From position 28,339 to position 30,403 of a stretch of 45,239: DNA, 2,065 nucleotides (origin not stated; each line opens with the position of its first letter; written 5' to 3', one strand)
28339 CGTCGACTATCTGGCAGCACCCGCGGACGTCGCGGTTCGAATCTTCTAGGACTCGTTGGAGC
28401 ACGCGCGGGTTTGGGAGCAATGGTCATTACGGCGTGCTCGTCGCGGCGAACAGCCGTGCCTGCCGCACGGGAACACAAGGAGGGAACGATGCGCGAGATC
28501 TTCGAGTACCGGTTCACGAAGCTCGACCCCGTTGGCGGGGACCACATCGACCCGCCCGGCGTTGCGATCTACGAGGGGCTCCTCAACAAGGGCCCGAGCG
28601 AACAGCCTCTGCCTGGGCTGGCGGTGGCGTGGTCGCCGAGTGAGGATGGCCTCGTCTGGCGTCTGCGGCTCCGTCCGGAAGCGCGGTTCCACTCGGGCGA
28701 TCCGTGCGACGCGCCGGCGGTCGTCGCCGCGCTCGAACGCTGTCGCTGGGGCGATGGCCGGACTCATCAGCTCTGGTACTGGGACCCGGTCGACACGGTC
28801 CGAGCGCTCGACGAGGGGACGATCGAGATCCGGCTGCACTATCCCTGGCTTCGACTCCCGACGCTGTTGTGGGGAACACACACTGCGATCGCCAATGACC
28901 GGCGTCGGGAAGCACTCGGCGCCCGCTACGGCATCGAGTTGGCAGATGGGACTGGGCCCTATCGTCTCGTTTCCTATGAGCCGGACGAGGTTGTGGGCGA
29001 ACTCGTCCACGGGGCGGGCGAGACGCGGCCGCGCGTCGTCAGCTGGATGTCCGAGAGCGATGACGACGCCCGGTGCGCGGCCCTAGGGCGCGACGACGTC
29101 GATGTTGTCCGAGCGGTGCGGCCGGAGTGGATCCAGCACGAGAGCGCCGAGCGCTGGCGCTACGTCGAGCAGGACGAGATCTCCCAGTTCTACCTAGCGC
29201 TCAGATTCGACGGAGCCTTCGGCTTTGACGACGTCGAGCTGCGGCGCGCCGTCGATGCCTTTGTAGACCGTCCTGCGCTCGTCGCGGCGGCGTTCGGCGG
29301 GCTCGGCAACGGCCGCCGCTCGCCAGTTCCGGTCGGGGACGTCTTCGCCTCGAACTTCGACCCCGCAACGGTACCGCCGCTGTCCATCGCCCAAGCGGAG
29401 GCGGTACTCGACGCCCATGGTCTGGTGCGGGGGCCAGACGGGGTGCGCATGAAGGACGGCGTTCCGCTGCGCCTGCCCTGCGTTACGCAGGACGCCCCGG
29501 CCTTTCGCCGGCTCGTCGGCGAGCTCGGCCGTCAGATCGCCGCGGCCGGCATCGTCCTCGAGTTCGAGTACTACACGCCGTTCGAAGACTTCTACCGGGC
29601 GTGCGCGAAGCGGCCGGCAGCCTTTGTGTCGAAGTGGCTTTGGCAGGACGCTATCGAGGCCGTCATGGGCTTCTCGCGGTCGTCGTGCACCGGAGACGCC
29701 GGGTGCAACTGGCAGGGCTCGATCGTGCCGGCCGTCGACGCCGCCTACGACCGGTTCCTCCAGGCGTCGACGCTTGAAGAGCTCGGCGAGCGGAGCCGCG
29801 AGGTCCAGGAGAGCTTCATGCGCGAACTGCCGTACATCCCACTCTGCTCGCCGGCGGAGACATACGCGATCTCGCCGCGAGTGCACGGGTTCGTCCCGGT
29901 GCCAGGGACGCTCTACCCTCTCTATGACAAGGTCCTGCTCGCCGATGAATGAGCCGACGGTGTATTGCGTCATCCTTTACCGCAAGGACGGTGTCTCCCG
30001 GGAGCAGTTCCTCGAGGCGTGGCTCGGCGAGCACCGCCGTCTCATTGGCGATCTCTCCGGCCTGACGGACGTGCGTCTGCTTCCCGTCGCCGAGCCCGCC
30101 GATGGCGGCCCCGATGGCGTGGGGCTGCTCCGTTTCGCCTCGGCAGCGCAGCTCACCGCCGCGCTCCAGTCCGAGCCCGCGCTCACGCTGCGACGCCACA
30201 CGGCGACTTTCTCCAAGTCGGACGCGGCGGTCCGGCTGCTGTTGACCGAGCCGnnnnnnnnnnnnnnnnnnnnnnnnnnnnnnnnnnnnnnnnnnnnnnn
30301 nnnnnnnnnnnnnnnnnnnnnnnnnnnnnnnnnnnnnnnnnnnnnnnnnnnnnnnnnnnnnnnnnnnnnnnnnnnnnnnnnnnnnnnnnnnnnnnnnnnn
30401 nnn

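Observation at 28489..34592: Uncharacterised module: cytoplasmic SBP homologue, EthD protein and two dimethylformamidase-beta-like paralogues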

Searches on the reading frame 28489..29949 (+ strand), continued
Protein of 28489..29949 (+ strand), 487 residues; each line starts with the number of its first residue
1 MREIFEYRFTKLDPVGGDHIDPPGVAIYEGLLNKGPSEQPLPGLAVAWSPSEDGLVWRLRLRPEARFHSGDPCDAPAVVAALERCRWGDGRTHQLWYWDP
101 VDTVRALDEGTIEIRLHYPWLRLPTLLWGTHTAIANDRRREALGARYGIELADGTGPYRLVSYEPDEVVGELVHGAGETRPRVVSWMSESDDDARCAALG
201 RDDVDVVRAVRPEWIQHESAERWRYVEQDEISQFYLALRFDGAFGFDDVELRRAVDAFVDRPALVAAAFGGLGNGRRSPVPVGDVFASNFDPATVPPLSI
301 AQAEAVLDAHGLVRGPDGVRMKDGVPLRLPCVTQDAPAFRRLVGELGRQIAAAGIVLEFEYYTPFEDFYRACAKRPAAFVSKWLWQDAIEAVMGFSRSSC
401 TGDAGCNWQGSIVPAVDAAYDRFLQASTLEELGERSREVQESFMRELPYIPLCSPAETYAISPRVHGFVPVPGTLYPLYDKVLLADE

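Call 96: search_protein_families(library=pfam, proteins=[L078:5573-6760:+, L078:1125-1994:-, L078:112-771:+], max_evalue=0.001)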
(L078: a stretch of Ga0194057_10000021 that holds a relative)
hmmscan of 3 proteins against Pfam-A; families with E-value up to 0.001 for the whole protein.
L078:5573-6760:+ (396 aa): 1 family
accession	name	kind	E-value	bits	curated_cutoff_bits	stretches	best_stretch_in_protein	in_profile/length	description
PF00067.27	p450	-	1.6e-25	90.3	22.8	1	268-364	326-432/462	Cytochrome P450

L078:1125-1994:- (290 aa): 3 families
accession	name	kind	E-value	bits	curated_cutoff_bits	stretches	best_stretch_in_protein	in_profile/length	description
PF01035.26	DNA_binding_1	-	9.8e-35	118.7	27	1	201-280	1-80/81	6-O-methylguanine DNA methyltransferase, DNA binding domain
PF12833.13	HTH_18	-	3.1e-19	69.5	33.6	1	32-109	1-79/80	Helix-turn-helix domain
PF00165.29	HTH_AraC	-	3.7e-09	36.9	26.6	0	31-58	13-40/42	Bacterial regulatory helix-turn-helix proteins, AraC family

L078:112-771:+ (220 aa): 0 families

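Call 99: search_protein_families(library=ncbifam, proteins=[L078:5573-6760:+], max_evalue=0.01)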
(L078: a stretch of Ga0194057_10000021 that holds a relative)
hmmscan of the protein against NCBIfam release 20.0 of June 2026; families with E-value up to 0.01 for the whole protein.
L078:5573-6760:+ (396 aa): 10 families
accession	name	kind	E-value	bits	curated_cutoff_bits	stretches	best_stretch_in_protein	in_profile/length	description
NF041177.1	Cyp119_Thmprot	equivalog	1.3e-54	185.4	680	1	23-390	2-366/368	cytochrome P450 Cyp119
TIGR04538.1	P450_cycloAA_1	subfamily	1.4e-47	162.4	500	1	15-366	4-368/395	cytochrome P450, cyclodipeptide synthase-associated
TIGR04515.1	P450_rel_GT_act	subfamily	4.1e-45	154.8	343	1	20-366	31-361/386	P450-derived glycosyltransferase activator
NF045816.1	PentlenlactSyn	equivalog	1.3e-40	139.3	700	1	13-368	6-370/396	pentalenolactone synthase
TIGR04458.1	CYP450_TxtE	equivalog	1.4e-40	139.2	500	1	18-388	9-400/403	4-nitrotryptophan synthase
NF041802.1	P450_SolI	exception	3.2e-39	134.6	850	1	81-375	109-407/424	solanimycin biosynthesis cytochrome P450 SolI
NF050147.1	aminopyruv_ApyO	equivalog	1.5e-11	43.6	525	1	84-351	83-380/444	RiPP biosynthesis cytochrome P450 ApyO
NF045812.1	PentlenOxigase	equivalog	9.6e-06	24.7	800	1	269-364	305-409/444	pentalenene oxygenase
NF053744.1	FAProxCypCBc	equivalog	0.00019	20.2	600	1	238-328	247-338/416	CYP152 family fatty-acid peroxygenase CypC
NF051859.1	AlbFlvMonOxTrpSyn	equivalog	0.00054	18.6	700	0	268-324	322-378/457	bifunctional albaflavenone monooxygenase/terpene synthase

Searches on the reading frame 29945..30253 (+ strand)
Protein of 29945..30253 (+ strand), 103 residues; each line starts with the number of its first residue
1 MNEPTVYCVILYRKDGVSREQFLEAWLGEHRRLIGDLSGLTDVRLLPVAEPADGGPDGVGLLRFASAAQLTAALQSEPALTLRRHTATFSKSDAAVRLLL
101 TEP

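Call 6: search_protein_families(library=pfam, proteins=[window:29945-30253:+], max_evalue=0.01)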
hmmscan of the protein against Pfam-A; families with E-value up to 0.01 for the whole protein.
window:29945-30253:+ (103 aa): 1 family
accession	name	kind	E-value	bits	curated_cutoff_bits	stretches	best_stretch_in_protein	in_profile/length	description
PF07110.17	EthD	-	0.0016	20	22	1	14-89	1-92/96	EthD domain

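Call 8: search_protein_families(library=ncbifam, proteins=[window:29945-30253:+], max_evalue=0.01)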
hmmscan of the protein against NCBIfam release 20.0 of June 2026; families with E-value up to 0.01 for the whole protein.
window:29945-30253:+ (103 aa): 1 family
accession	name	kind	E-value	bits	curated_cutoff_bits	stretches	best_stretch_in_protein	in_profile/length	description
TIGR02118.1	TIGR02118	subfamily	0.0014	19.2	30.5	1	9-96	5-95/103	EthD family reductase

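Call 17: search_solved_structures(query=window:29945-30253:+, max_evalue=10, show_alignments=2)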
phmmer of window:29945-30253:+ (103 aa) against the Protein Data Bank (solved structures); distinct sequences matched with E-value up to 10: 3.
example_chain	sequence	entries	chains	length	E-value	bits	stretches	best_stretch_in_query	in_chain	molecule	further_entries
2ib1_A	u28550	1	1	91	0.056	17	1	44-99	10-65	Death domain containing membrane protein NRADD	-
6hj7_A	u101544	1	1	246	0.37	14.3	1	44-99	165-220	Death domain-containing membrane protein NRADD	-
9drq_A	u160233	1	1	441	0.77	13.3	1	44-94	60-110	Fusion glycoprotein F0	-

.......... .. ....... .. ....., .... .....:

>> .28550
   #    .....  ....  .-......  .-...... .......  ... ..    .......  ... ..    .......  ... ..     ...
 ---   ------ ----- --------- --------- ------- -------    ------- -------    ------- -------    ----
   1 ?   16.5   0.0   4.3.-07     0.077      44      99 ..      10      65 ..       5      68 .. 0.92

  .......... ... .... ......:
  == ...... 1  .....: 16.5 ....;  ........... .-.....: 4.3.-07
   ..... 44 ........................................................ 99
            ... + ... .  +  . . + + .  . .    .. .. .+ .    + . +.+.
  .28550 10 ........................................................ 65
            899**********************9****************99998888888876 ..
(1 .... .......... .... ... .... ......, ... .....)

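Call 42: find_homologous_proteins(query=window:29945-30253:+, max_evalue=0.001)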
Query window:29945-30253:+ (103 aa): 16 proteins with E <= 0.001 among 36 candidates.
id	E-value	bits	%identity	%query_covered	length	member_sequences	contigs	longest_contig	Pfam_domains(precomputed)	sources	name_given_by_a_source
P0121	3.7e-60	218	100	100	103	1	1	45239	-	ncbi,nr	ncbi:MAG: Methylmuconolactone methyl-isomerase [Acidimicrobiaceae bacterium]|nr:Methylmuconolactone 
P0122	2.0e-35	139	68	98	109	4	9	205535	-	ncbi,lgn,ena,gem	-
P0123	1.8e-34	136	68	97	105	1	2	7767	PF07110.18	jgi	jgi:hypothetical protein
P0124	1.5e-33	133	65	97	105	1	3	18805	PF07110.18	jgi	jgi:hypothetical protein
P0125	2.4e-33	132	63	97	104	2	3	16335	-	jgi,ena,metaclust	jgi:hypothetical protein|metaclust:\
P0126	4.9e-33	131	64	98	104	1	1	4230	-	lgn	-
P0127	1.3e-32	130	63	97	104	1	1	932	-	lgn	-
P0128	2.1e-32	129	67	99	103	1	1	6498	-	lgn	-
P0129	8.0e-32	127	66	97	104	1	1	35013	-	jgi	jgi:hypothetical protein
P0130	1.0e-30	124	64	98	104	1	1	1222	-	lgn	-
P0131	1.9e-28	116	60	97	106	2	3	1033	PF07110.18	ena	-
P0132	8.2e-28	114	58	100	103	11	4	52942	PF07110.18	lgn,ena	-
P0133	1.4e-27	114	60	100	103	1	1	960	PF07110.18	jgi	jgi:hypothetical protein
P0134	1.2e-26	111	58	99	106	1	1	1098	PF07110.18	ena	-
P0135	5.2e-26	109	56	100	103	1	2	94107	PF07110.18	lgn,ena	-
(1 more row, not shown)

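Call 57: search_solved_structures(query=A2, max_evalue=10, show_alignments=2)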
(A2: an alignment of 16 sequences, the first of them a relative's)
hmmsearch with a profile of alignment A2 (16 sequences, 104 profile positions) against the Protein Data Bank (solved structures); distinct sequences matched with E-value up to 10: 4.
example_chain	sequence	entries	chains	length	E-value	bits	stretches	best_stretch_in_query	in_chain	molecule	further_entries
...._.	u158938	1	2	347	0.13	15.6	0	41-81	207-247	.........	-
5xy3_i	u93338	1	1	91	0.35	14.2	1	18-44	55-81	Ribosomal protein L36e, putative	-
5ubw_A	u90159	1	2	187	0.56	13.6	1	51-90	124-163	Deubiquitinase SseL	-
5haf_A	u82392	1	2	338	1.6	12.1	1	51-90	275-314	Deubiquitinase SseL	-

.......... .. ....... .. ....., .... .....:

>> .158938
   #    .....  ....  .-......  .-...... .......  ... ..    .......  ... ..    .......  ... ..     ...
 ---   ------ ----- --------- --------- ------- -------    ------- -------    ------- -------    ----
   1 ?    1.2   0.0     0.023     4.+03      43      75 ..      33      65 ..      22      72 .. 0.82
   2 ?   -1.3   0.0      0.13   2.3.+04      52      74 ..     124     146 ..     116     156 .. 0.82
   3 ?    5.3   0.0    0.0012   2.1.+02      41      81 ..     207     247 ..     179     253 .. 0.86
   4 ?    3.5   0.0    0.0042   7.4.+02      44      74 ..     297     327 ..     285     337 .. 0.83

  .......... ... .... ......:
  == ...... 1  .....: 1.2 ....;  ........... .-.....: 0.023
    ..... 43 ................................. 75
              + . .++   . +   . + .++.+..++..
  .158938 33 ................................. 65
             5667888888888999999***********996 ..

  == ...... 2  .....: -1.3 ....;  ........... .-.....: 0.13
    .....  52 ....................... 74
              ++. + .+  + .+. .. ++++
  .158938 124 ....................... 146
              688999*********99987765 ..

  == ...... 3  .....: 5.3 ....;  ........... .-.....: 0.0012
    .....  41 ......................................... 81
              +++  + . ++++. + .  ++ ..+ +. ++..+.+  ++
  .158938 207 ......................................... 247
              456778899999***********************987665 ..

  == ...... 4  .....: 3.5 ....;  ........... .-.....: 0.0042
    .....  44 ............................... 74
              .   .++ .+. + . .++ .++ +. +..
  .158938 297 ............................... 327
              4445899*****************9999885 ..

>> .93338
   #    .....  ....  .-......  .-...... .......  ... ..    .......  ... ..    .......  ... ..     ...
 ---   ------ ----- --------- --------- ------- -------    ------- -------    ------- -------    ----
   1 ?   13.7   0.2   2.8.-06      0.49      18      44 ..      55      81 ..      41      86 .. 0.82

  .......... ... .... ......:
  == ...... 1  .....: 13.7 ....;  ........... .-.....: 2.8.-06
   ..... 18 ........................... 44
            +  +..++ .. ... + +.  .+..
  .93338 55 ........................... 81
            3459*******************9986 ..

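Call 58: search_protein_families(library=pfam, alignment_id=A2, max_evalue=0.01)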
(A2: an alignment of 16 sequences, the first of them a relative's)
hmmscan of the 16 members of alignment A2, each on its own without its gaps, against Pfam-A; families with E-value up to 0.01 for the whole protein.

A. member 1, P0121 (103 aa): 1 family
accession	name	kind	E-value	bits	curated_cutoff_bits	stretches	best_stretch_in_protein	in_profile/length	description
PF07110.17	EthD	-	0.0016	20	22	1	14-89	1-92/96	EthD domain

B. families by the number of members that match (of 16 scanned): 2 families
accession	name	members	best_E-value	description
PF07110.17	EthD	16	9e-08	EthD domain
PF07876.18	Dabb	1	0.01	Stress responsive A/B Barrel Domain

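Call 64: predict_structure(alignment_id=A2)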
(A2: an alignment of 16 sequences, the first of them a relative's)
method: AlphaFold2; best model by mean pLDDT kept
length: 103 residues; sequences in the alignment: 16
mean_pLDDT: 95.3   pTM: 0.86
mean pLDDT of the five models: 95.3, 95.2, 94.2, 94.1, 91.0
residues with pLDDT >= 90: 94; 70-90: 7; 50-70: 2; < 50: 0
segments of 3 or more residues with pLDDT < 50: none
pLDDT, mean of each block of 10 residues (from residue 1): 92 96 97 97 96 93 97 98 97 93 80
secondary structure, 60 per line:
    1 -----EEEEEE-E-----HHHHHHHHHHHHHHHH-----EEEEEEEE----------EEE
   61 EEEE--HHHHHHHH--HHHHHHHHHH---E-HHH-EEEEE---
elements in order: E6-11 H19-34 E40-47 E58-64 H67-74 H77-86 E96-100

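Call 68: fold_search(model_id=the predicted structure, library=pdb)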
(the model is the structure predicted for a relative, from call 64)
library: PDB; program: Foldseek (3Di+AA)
matches with E <= 10: 1314; with E <= 0.001: 71
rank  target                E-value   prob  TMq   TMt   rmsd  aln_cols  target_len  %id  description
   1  3hfk_A                6.9e-07  1.00  0.81  0.74   2.8       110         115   21  Crystal structure of 4-methylmuconolactone methylisomerase (H52A) in complex with 4-methylmuconolactone (released 2009-09-29)
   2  3hfk_B                7.3e-07  1.00  0.81  0.73   2.9       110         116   21  Crystal structure of 4-methylmuconolactone methylisomerase (H52A) in complex with 4-methylmuconolactone (released 2009-09-29)
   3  3hds_B                8.3e-07  1.00  0.80  0.72   2.9       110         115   21  Crystal structure of 4-methylmuconolactone methylisomerase in complex with MES (released 2009-09-29)
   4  3hds_A                1.0e-06  1.00  0.81  0.73   2.6       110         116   19  Crystal structure of 4-methylmuconolactone methylisomerase in complex with MES (released 2009-09-29)
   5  3hds_C                1.9e-06  1.00  0.81  0.77   2.5       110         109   19  Crystal structure of 4-methylmuconolactone methylisomerase in complex with MES (released 2009-09-29)
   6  2ifx_B                2.0e-06  1.00  0.79  0.83   2.2        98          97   21  Crystal structure of a putative 4-methylmuconolactone methylisomerase (YP_295714.1) from Ralstonia eutropha JMP134 at  (released 2006-10-10)
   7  3hf5_C                2.0e-06  1.00  0.80  0.76   2.9       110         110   21  Crystal structure of 4-methylmuconolactone methylisomerase in complex with 3-methylmuconolactone (released 2009-09-29)
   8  3hfk_C                2.9e-06  1.00  0.81  0.77   2.6       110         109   19  Crystal structure of 4-methylmuconolactone methylisomerase (H52A) in complex with 4-methylmuconolactone (released 2009-09-29)
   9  3hfk_D                3.8e-06  1.00  0.79  0.76   2.8       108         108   21  Crystal structure of 4-methylmuconolactone methylisomerase (H52A) in complex with 4-methylmuconolactone (released 2009-09-29)
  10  2ftr_B                9.7e-06  1.00  0.77  0.79   3.1       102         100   15  Crystal structure of an ethyl tert-butyl ether d (ethd) family protein (bh0200) from bacillus halodurans c-125 at 1.40 (released 2006-02-07)
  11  2ftr_A                1.7e-05  1.00  0.76  0.76   3.2       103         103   14  Crystal structure of an ethyl tert-butyl ether d (ethd) family protein (bh0200) from bacillus halodurans c-125 at 1.40 (released 2006-02-07)
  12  8s4e_B                1.8e-05  1.00  0.73  0.63   3.2       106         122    9  Dimeric Alpha-beta barrel protein from Brassica rapa subsp.pekinensis (released 2025-01-15)
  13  2ifx_A                1.9e-05  1.00  0.75  0.73   3.6       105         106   22  Crystal structure of a putative 4-methylmuconolactone methylisomerase (YP_295714.1) from Ralstonia eutropha JMP134 at  (released 2006-10-10)
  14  5xzt_D                2.7e-05  1.00  0.77  0.76   3.0       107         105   16  C-terminal peptide depleted mutant of hydroxynitrile lyase from Passiflora edulis (PeHNL) (released 2017-11-22)
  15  5b0f_A                2.7e-05  1.00  0.73  0.74   2.9       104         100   12  Polyketide cyclase OAC from Cannabis sativa, Y72F mutant (released 2016-01-27)
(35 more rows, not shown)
